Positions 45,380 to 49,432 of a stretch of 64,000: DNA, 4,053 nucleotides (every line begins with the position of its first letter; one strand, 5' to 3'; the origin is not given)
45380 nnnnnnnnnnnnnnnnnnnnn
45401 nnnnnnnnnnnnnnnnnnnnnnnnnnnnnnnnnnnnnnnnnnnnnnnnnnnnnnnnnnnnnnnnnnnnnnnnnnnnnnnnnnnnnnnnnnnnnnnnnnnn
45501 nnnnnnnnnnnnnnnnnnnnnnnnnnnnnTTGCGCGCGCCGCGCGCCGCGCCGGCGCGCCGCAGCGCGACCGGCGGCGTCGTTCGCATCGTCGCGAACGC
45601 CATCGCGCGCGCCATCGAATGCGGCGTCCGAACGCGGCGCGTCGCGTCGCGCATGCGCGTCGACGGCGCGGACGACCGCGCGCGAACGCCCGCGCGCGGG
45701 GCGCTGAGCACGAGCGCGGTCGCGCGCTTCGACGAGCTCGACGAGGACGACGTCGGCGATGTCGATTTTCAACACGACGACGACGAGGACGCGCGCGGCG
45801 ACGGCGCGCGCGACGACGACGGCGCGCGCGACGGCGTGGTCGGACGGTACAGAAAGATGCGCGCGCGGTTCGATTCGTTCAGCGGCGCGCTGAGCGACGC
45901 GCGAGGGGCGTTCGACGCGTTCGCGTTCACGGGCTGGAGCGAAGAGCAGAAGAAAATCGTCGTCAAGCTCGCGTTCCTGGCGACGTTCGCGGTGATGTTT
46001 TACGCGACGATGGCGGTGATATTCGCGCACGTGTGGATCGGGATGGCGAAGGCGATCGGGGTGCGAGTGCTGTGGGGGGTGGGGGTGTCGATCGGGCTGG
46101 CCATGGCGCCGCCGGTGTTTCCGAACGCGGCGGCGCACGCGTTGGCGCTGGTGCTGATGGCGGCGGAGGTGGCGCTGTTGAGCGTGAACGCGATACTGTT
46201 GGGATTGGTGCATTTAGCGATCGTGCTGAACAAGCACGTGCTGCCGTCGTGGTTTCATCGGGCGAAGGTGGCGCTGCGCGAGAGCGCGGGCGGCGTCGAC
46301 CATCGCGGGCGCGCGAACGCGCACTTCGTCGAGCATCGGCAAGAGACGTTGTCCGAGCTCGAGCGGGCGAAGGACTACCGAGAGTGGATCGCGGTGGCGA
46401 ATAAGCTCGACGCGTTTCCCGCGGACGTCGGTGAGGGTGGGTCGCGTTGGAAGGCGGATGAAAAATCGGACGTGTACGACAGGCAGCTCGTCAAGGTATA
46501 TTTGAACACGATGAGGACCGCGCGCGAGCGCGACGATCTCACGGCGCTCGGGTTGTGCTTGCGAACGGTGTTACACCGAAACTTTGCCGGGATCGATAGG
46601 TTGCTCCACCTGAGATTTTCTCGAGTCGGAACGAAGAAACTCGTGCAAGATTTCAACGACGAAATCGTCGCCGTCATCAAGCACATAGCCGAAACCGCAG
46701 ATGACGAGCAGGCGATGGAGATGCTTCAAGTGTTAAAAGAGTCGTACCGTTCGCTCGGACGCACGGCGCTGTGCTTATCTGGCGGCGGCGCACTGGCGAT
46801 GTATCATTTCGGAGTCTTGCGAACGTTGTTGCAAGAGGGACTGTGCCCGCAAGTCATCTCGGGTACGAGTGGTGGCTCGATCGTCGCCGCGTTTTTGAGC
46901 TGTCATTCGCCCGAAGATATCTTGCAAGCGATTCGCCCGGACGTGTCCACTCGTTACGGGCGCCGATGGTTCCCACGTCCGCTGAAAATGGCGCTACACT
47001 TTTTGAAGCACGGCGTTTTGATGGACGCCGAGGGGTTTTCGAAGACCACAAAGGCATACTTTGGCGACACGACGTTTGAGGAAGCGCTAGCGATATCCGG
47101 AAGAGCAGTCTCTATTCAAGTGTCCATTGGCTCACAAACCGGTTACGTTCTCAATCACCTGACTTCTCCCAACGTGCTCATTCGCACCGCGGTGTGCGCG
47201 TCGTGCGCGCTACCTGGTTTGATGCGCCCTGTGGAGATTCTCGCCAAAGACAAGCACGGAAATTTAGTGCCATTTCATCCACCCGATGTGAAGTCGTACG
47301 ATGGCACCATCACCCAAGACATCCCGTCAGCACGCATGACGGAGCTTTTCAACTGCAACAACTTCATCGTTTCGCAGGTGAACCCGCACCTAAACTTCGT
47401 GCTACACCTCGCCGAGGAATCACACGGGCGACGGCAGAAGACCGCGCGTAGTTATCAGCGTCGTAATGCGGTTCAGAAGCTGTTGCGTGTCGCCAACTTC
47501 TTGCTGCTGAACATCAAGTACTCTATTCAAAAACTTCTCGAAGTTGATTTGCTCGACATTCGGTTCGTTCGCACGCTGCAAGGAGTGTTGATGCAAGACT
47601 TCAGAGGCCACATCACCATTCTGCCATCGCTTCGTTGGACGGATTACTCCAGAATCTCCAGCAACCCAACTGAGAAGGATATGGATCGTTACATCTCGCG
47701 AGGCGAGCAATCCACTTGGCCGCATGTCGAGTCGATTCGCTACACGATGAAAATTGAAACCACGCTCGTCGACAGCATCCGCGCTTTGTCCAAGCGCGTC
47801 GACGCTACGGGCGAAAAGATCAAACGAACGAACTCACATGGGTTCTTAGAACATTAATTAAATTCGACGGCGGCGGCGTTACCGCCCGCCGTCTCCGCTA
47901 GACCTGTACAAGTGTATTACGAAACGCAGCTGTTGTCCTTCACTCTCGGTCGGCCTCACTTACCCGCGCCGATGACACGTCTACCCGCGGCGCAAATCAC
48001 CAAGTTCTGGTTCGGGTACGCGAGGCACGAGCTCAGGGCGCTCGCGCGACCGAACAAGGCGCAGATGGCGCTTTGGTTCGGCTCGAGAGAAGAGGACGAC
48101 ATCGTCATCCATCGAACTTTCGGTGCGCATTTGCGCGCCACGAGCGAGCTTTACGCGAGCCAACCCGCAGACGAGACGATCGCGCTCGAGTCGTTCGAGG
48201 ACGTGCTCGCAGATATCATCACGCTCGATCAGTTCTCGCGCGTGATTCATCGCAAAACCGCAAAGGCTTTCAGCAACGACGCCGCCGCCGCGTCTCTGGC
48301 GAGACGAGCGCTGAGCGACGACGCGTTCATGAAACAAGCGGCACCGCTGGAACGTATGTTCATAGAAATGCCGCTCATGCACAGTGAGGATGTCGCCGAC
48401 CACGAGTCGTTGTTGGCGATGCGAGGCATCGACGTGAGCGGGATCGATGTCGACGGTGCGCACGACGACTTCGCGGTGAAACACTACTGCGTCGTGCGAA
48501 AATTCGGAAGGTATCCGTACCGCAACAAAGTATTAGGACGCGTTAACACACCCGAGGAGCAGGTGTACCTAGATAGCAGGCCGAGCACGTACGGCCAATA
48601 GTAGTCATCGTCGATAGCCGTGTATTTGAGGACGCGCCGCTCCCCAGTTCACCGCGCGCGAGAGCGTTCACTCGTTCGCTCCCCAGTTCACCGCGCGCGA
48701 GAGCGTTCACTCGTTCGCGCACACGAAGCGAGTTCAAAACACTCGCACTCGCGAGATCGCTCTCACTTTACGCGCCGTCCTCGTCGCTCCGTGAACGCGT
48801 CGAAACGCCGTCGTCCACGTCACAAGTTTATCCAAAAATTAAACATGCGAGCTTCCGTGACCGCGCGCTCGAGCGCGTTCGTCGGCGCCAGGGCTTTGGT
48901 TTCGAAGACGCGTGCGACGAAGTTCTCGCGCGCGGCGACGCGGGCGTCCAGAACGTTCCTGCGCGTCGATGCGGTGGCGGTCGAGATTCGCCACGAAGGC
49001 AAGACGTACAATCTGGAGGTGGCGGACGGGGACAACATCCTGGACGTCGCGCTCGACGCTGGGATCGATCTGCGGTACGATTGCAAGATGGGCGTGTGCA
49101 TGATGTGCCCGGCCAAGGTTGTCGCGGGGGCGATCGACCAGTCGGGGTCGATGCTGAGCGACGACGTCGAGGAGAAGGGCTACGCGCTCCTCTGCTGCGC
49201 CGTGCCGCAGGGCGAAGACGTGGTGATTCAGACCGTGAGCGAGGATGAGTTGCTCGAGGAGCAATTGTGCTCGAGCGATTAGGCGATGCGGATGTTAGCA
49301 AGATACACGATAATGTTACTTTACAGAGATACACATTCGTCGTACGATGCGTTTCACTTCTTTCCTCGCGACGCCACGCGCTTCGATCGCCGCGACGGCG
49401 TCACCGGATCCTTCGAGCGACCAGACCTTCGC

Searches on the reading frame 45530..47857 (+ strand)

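Call 53: search_protein_families(library=pfam, proteins=[window:45530-47857:+], max_evalue=0.001)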
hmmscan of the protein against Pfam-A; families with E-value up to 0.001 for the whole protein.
window:45530-47857:+ (775 aa): 2 families
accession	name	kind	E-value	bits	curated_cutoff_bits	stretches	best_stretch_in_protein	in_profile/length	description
PF11815.13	DUF3336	-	9.6e-30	103.6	25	1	268-404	6-135/138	Domain of unknown function (DUF3336)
PF01734.28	Patatin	-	1.7e-28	100.6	27.7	1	414-573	1-172/191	Patatin-like phospholipase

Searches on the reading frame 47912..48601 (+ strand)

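Call 53: search_protein_families(library=pfam, proteins=[window:47912-48601:+], max_evalue=0.001)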
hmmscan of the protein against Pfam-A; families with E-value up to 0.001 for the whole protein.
window:47912-48601:+ (229 aa): 1 family
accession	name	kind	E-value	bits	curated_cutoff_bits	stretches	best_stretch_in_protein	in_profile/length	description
PF06041.17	DUF924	-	1.7e-44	152.5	27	1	29-222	1-178/180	Bacterial protein of unknown function (DUF924)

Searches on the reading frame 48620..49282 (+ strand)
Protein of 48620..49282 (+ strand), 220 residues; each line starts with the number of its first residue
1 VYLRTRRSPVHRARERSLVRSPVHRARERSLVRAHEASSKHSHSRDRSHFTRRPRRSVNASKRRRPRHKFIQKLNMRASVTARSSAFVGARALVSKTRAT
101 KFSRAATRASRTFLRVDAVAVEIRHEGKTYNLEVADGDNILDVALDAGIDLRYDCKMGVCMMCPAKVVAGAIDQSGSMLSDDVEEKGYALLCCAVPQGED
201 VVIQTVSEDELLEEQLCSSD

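Call 53: search_protein_families(library=pfam, proteins=[window:48620-49282:+], max_evalue=0.001)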
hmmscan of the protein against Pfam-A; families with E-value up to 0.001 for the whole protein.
window:48620-49282:+ (220 aa): 1 family
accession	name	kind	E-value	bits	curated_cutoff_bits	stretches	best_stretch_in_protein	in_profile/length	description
PF00111.32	Fer2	-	8.4e-17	61.3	21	1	124-196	2-76/77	2Fe-2S iron-sulfur cluster binding domain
